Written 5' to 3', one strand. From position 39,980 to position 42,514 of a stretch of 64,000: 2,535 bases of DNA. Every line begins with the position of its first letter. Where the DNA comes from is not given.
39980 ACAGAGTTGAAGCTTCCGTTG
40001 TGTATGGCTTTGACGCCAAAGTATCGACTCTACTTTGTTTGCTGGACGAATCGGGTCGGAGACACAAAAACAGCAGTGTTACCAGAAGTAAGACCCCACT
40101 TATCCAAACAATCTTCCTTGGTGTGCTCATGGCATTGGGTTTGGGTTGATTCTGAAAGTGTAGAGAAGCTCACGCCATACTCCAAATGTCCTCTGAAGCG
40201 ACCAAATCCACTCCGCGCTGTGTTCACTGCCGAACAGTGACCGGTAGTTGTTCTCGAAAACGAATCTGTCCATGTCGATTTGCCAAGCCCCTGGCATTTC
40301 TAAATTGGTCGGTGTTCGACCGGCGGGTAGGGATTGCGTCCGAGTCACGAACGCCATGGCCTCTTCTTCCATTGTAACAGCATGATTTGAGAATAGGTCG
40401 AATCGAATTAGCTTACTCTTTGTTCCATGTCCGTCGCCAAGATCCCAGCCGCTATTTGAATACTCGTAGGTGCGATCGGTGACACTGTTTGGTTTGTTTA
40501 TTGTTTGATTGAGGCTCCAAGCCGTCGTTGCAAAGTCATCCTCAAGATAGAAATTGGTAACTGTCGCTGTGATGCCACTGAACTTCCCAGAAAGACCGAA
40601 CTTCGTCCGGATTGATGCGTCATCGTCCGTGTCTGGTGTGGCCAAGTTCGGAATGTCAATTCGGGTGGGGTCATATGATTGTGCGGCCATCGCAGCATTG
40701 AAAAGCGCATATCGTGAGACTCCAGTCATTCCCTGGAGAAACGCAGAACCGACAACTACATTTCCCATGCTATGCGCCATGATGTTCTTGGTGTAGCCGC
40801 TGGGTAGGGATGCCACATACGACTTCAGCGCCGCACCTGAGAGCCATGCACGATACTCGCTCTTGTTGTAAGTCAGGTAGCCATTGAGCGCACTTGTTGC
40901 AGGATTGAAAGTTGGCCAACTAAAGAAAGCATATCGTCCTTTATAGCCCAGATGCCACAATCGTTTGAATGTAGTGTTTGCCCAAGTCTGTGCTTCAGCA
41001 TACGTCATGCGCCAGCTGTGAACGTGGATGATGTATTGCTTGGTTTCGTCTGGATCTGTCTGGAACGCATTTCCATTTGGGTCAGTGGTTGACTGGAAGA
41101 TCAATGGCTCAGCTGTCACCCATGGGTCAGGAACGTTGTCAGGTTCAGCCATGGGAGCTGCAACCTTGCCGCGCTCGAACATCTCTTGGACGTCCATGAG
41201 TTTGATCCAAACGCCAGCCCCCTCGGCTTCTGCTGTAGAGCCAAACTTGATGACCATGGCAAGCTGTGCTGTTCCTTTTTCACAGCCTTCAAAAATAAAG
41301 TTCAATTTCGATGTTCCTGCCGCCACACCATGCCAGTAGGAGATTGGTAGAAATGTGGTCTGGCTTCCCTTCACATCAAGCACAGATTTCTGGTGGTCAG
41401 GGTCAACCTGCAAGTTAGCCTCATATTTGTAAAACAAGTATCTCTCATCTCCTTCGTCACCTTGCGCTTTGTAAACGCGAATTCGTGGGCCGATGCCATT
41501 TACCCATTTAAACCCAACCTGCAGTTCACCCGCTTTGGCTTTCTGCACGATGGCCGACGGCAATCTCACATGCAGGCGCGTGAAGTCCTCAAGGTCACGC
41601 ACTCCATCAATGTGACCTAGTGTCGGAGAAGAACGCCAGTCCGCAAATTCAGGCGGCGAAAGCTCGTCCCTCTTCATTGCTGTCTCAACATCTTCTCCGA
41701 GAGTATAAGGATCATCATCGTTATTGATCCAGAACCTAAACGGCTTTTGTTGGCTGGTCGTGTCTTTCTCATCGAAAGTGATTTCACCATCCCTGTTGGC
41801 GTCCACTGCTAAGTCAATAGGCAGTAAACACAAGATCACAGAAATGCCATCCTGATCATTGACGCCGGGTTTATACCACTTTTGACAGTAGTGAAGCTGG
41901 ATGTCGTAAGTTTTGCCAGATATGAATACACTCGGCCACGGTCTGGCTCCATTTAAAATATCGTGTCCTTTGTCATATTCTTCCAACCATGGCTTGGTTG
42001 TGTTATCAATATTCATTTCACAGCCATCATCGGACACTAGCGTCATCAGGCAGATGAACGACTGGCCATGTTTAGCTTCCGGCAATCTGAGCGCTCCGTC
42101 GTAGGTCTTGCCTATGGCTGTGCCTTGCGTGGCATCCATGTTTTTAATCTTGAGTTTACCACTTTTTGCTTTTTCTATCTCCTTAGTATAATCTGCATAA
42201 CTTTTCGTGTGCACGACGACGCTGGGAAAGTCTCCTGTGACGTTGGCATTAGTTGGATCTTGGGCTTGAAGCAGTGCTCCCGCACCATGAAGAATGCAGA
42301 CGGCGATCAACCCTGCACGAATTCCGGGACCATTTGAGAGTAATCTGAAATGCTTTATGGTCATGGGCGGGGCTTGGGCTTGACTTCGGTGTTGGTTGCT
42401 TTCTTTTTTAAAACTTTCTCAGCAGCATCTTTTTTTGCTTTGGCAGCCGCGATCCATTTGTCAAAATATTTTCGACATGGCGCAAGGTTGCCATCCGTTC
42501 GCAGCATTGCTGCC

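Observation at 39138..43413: Translationally coupled three-gene operon of exported proteins centred on a DUF900-type hydrolase: candidate uncharacterised secreted effector module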

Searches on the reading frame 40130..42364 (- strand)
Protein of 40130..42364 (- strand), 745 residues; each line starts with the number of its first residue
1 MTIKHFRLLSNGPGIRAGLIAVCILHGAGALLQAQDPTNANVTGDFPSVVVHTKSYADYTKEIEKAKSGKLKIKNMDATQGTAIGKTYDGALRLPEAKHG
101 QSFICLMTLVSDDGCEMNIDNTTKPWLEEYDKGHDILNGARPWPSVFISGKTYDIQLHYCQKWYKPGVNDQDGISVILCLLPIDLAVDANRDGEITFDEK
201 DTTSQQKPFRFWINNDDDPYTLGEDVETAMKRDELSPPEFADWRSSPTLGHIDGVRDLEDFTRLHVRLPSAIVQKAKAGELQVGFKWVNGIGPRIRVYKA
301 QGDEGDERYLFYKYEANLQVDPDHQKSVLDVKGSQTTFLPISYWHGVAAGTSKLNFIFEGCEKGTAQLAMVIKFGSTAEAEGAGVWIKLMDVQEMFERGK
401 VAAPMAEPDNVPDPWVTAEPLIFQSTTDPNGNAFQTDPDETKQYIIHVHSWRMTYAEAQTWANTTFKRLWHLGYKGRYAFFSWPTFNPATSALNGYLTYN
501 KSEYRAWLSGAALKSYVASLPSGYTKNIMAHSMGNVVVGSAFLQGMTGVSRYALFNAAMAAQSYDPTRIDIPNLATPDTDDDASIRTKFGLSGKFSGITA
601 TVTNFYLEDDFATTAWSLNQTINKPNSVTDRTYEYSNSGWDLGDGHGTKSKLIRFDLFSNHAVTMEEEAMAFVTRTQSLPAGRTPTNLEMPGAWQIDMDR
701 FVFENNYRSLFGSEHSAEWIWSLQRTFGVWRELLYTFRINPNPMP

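Call 3: search_protein_families(library=pfam, proteins=[window:40130-42364:-], max_evalue=1)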
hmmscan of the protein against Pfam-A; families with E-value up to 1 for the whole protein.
window:40130-42364:- (745 aa): 2 families
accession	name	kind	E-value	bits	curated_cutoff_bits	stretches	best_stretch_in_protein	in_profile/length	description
PF05990.18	DUF900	-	1.8e-05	24.8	20.5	1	439-614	16-168/232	Alpha/beta hydrolase of unknown function (DUF900)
PF13202.12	EF-hand_5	-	0.06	13.3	25.9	1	186-199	7-20/25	EF hand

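Call 4: search_protein_families(library=ncbifam, proteins=[window:40130-42364:-], max_evalue=1)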
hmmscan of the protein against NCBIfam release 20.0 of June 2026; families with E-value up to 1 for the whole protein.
window:40130-42364:- (745 aa): 0 families

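Call 8: find_homologous_proteins(query=window:40130-42364:-)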
Query window:40130-42364:- (745 aa): 467 proteins with E <= 0.001 among 8000 candidates; the best 120 are listed.
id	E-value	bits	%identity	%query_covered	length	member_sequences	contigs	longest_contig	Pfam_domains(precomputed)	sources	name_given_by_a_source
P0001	0.0e+0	1761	100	100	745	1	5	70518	PF05990.19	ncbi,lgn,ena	-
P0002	4.0e-281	953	72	78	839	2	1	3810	PF05990.19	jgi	jgi:hypothetical protein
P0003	3.2e-275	933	73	76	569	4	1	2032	PF05990.19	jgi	jgi:hypothetical protein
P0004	1.7e-272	924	71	76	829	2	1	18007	PF05990.19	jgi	jgi:hypothetical protein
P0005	8.4e-270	915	71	76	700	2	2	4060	PF05990.19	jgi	jgi:hypothetical protein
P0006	5.1e-268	909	71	76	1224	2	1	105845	PF05990.19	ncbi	ncbi:MAG: alpha/beta hydrolase [Verrucomicrobiota bacterium]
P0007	5.0e-259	880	68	77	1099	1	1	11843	-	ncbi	-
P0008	5.8e-251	853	68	76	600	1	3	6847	PF05990.19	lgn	-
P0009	2.2e-204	699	68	60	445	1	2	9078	PF05990.19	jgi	-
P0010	6.3e-204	697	72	57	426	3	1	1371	PF05990.19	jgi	jgi:hypothetical protein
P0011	1.4e-199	683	72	56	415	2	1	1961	PF05990.19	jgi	-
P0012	1.5e-178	614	52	75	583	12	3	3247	-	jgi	jgi:hypothetical protein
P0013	2.1e-175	603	51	77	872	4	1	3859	-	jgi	jgi:hypothetical protein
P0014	1.5e-139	485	39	95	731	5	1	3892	-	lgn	-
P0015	2.2e-120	421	46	64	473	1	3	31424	-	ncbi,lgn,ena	-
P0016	3.3e-118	414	40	74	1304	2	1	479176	PF05990.19,PF18884.6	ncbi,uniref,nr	ncbi:alpha/beta hydrolase [Phragmitibacter flavus]|uniref:Alpha/beta hydrolase n=2 Tax=Phragmitibact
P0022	9.6e-104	366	88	25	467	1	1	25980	PF22322.2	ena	-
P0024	1.2e-101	359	36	87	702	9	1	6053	PF05990.19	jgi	jgi:pimeloyl-ACP methyl ester carboxylesterase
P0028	4.8e-97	344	36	87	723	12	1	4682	PF05990.19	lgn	-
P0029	5.0e-96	341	34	87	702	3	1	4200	PF05990.19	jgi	jgi:pimeloyl-ACP methyl ester carboxylesterase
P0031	5.0e-93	331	38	75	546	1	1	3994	PF05990.19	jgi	jgi:pimeloyl-ACP methyl ester carboxylesterase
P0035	5.5e-91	324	34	97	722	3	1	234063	PF12697.14,PF05990.19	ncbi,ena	-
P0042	1.4e-88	316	34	91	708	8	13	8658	PF05990.19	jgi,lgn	jgi:hypothetical protein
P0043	1.4e-88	316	34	91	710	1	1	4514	PF05990.19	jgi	jgi:pimeloyl-ACP methyl ester carboxylesterase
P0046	1.7e-87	312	37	77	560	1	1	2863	PF05990.19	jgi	jgi:hypothetical protein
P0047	4.9e-87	311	35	74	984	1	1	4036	PF05990.19,PF18884.6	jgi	jgi:hypothetical protein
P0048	1.7e-86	309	37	75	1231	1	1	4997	PF05990.19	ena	-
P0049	2.3e-86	309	33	87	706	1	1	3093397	PF05990.19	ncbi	-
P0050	1.4e-85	306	37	75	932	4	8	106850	PF05990.19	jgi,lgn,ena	-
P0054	6.4e-85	304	36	72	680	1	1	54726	PF05990.19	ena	-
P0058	3.5e-83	298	37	76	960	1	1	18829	PF05990.19,PF18884.6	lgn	-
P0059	4.6e-83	298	36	76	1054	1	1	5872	PF05990.19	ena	-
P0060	4.6e-83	298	37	76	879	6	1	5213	PF05990.19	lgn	-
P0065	3.1e-82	295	36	77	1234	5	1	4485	PF05990.19,PF18884.6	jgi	jgi:hypothetical protein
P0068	8.5e-82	294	35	77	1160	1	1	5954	PF05990.19,PF18884.6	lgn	-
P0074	2.6e-80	289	36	74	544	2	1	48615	PF05990.19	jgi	jgi:pimeloyl-ACP methyl ester carboxylesterase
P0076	9.2e-80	287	38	60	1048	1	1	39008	PF05990.19,PF18884.6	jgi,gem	-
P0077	1.2e-79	287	37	75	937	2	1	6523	PF05990.19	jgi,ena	-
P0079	2.9e-79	285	35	77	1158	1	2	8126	PF05990.19,PF18884.6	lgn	-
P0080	4.1e-79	285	35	76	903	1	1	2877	PF05990.19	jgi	-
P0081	5.4e-79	284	36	74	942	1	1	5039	PF05990.19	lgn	-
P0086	9.7e-78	280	36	77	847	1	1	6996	PF05990.19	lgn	-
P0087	9.8e-78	280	37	68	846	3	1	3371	PF05990.19,PF18884.6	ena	-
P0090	2.8e-77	279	38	59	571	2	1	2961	PF05990.19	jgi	-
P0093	5.4e-76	274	32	86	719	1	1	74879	PF05990.19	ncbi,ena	-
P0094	7.6e-76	274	35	76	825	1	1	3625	PF05990.19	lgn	-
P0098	2.5e-75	272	35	75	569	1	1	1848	PF05990.19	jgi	jgi:hypothetical protein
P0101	5.5e-75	271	35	87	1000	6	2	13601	PF05990.19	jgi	jgi:esterase/lipase superfamily enzyme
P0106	2.3e-74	269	35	77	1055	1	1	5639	PF05990.19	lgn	-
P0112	3.6e-73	265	35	77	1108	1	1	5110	PF05990.19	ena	-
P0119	6.9e-72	261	35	69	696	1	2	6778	PF05990.19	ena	-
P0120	8.2e-72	261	34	76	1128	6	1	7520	PF05990.19,PF18884.6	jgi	jgi:pimeloyl-ACP methyl ester carboxylesterase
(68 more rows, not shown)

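Call 10: find_encoding_contigs(protein=P0001, flank=10000, max_places=5)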
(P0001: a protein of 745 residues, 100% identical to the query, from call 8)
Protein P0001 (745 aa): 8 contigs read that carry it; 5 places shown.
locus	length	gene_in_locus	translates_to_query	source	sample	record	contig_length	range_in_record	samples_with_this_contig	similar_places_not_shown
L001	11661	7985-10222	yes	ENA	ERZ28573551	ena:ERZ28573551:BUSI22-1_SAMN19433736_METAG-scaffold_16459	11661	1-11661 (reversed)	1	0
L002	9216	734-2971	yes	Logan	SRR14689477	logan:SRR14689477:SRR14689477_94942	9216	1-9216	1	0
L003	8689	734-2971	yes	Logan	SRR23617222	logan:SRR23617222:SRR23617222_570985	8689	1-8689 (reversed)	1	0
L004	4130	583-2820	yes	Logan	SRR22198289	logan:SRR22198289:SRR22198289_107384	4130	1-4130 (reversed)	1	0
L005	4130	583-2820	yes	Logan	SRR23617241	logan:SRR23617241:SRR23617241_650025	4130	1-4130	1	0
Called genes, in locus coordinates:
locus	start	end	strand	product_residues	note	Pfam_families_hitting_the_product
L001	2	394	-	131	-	?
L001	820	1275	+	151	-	PF01797:Y1_Tnp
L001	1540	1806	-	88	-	-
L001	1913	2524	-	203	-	-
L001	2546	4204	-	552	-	PF02463:SMC_N, PF13476:AAA_23 (weak)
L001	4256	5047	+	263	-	PF23023:Anti-Pycsar_Apyc1 (faint), PF00753:Lactamase_B, PF12706:Lactamase_B_2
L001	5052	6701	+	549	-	-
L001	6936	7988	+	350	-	-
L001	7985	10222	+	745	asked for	PF05990:DUF900 (faint)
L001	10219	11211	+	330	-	PF13620:CarboxypepD_reg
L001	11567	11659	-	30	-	?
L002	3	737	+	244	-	?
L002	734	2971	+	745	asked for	PF05990:DUF900 (faint)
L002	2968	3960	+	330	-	PF13620:CarboxypepD_reg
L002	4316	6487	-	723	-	PF00501:AMP-binding, PF13193:AMP-binding_C (faint)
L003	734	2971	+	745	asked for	PF05990:DUF900 (faint)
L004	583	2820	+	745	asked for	PF05990:DUF900 (faint)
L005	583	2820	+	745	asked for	PF05990:DUF900 (faint)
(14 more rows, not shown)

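Call 22: search_solved_structures(query=P0001, max_evalue=1, show_alignments=3)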
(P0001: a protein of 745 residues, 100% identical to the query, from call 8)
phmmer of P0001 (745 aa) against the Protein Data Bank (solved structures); distinct sequences matched with E-value up to 1: 0.

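Call 23: search_protein_families(library=pfam, proteins=[P0022], max_evalue=1)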
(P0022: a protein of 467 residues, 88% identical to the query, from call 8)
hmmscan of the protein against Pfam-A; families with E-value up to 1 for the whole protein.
P0022 (467 aa): 1 family
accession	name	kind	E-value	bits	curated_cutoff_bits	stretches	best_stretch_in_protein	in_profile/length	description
PF22322.1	DUF6973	-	4e-09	36.6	27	1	338-413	23-102/124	Domain of unknown function (DUF6973)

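Call 32: find_related_loci(query=A1, collection=genome_contigs, flank=8000)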
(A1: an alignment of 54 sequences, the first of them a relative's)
Query A1 (745 aa) in genome_contigs; peptide patterns used: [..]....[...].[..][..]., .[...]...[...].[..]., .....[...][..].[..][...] (x = any residue, [..] = any of these).
369 stretches matched a pattern; 334 encode a relative of the query (tblastn E <= 1e-3); the best 80 are kept; 80 distinct loci.
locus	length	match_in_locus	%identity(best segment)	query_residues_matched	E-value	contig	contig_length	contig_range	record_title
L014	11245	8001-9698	71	180-743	0e+0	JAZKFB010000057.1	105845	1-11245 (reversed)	MAG: Verrucomicrobiota bacterium isolate DC_HB_02_SPN181219-bin059 DCHB02SPN_B059_0_000000000057, whole genome shotgun s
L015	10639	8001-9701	68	179-740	0e+0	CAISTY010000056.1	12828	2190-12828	MAG: Akkermansiaceae bacterium isolate Loclat_bin-20621 genome assembly, contig: bin-20621:056/309, whole genome shotgun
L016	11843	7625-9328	68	173-745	0e+0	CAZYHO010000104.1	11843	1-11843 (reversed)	MAG TPA_asm: uncultured Akkermansia sp. isolate SRP344714_co2_111 genome assembly, contig: NODE_14184_length_11843_cov_1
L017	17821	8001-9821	51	148-740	0e+0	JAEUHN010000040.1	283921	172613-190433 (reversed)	MAG: Verrucomicrobiaceae bacterium isolate new MAG-18 k141_1788349, whole genome shotgun sequence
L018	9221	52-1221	73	351-745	0e+0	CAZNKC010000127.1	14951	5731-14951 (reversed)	MAG TPA_asm: uncultured Verrucomicrobiaceae bacterium isolate SRP344714_co1_267 genome assembly, contig: NODE_7334_lengt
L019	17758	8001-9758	48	181-743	8e-160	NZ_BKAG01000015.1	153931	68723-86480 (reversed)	Brevifollis gellanilyticus strain NBRC 108608 sequence015, whole genome shotgun sequence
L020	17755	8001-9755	45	176-743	1e-149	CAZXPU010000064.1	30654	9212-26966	MAG TPA_asm: uncultured Brevifollis sp. isolate SRP292972_co3_92 genome assembly, contig: NODE_932_length_30654_cov_5.40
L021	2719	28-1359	49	324-743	4e-125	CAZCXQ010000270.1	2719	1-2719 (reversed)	MAG TPA_asm: uncultured Sphingorhabdus sp. isolate SRP292972_co3_63 genome assembly, contig: NODE_12298_length_2719_cov_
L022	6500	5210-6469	50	171-599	2e-117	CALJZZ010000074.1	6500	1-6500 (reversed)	MAG TPA_asm: uncultured Verrucomicrobiaceae bacterium isolate SRR1506984_bin.23_CONCOCT_v1.1_MAG genome assembly, contig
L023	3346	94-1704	40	180-739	1e-114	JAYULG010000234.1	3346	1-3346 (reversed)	MAG: Akkermansiaceae bacterium isolate GFS_9325 GFS_9325_233, whole genome shotgun sequence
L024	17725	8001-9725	37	168-740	9e-106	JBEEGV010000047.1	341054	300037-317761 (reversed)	MAG: Verrucomicrobiota bacterium isolate BP_778 scaffold_3181124, whole genome shotgun sequence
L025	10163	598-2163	41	176-733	8e-105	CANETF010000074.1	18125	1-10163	MAG: Verrucomicrobiaceae bacterium isolate CE-Jul18-43 genome assembly, contig: CE-Jul18-C2151, whole genome shotgun seq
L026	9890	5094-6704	40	180-739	7e-102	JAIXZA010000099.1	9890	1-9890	MAG: Verrucomicrobiaceae bacterium isolate D8_MAG_00034 pond_D8_MAG_00034_000000000127, whole genome shotgun sequence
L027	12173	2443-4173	36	149-741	3e-100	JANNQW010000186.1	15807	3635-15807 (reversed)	MAG: Verrucomicrobiota bacterium isolate SOY_31_metabat_403 SOY_31_k141_2360820, whole genome shotgun sequence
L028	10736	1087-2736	38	173-743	2e-97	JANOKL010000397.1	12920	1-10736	MAG: Luteolibacter sp. isolate VAR_48_concoct_193 VAR_48_k141_426077, whole genome shotgun sequence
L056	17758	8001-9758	35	172-741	9e-82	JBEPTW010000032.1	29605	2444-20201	MAG: Verrucomicrobiota bacterium isolate 22E.concoct.012 NODE_1297_length_29605_cov_11.244569, whole genome shotgun sequ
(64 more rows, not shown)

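Call 36: search_protein_families(library=pfam, proteins=[L019:1938-9761:+, L056:2688-9758:+, L024:4896-9737:+], max_evalue=0.001)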
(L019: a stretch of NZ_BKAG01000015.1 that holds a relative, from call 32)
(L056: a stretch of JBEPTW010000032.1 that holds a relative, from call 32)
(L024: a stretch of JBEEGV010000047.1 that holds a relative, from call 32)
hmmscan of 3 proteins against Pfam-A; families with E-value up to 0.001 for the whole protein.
L019:1938-9761:+ (2608 aa): 8 families
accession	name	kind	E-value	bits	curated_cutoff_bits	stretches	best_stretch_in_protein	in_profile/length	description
PF18884.5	TSP3_bac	-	6.8e-13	48.6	25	3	86-107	1-22/22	Bacterial TSP3 repeat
PF22544.2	HYDIN_VesB_CFA65-like_Ig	-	3.3e-06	27.7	25.5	1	693-772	17-93/100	HYDIN/CFA65/VesB-like, Ig-like domain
PF15780.11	ASH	-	2.8e-05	24.7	27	1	699-768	27-93/98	Abnormal spindle-like microcephaly-assoc'd, ASPM-SPD-2-Hydin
PF05990.18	DUF900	-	0.00034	20.6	20.5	1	2282-2392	17-114/232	Alpha/beta hydrolase of unknown function (DUF900)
PF07705.17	CARDB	-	0.00045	20.8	22.7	0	693-759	17-81/101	CARDB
PF07610.17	DUF1573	-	0.0005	20.5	26.1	0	693-772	15-90/98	Protein of unknown function (DUF1573)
PF00036.39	EF-hand_1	-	0.00052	19.8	25.4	0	1463-1483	4-24/29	EF hand domain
PF22073.2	Cep192_D4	-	0.00057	20.5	35.5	0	696-778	21-108/112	Cep192 domain 4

L056:2688-9758:+ (2357 aa): 9 families
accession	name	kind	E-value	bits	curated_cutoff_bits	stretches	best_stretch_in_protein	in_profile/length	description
PF18884.5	TSP3_bac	-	1e-43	147.2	25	4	1536-1557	1-22/22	Bacterial TSP3 repeat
PF00041.27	fn3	-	1.5e-37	128.1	25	4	250-331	2-83/84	Fibronectin type III domain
PF17957.7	Big_7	-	4.1e-25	88.6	24.1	2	974-1042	1-70/70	Bacterial Ig domain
PF25059.1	FN3_DSCAM-DSCAML_C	-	2.9e-06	28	39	0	113-142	43-72/89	DSCAM/DSCAML C-terminal Fn3-like domain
PF05990.18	DUF900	-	5.1e-05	23.3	20.5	1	2058-2172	17-120/232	Alpha/beta hydrolase of unknown function (DUF900)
PF05688.17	BIg21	-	8e-05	23.6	27.4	0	1392-1470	5-96/109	Bacterial Immunoglobulin-like 21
PF17789.7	MG4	-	0.00017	22.2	24.7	0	878-957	14-78/95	Macroglobulin domain MG4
PF19077.6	Big_13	-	0.00022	22.1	27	0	1031-1058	70-97/102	Bacterial Ig-like domain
PF25788.1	Ig_Rha78A_N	-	0.00044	20.9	27.4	0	392-426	69-103/105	Rha78A-like, N-terminal immunoglobulin domain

L024:4896-9737:+ (1614 aa): 5 families
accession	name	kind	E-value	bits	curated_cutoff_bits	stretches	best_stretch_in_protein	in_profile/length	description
PF18884.5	TSP3_bac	-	2.5e-08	34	25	1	633-653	1-21/22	Bacterial TSP3 repeat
PF06119.19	NIDO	-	2.7e-07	31.2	25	1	320-379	2-59/186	Nidogen-like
PF05990.18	DUF900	-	1.8e-06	28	20.5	1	1312-1492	15-167/232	Alpha/beta hydrolase of unknown function (DUF900)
PF11949.14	DUF3466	-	1.8e-06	27.2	25.1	1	690-937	216-450/609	Protein of unknown function (DUF3466)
PF17957.7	Big_7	-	0.00023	22.2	24.1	0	516-565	1-49/70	Bacterial Ig domain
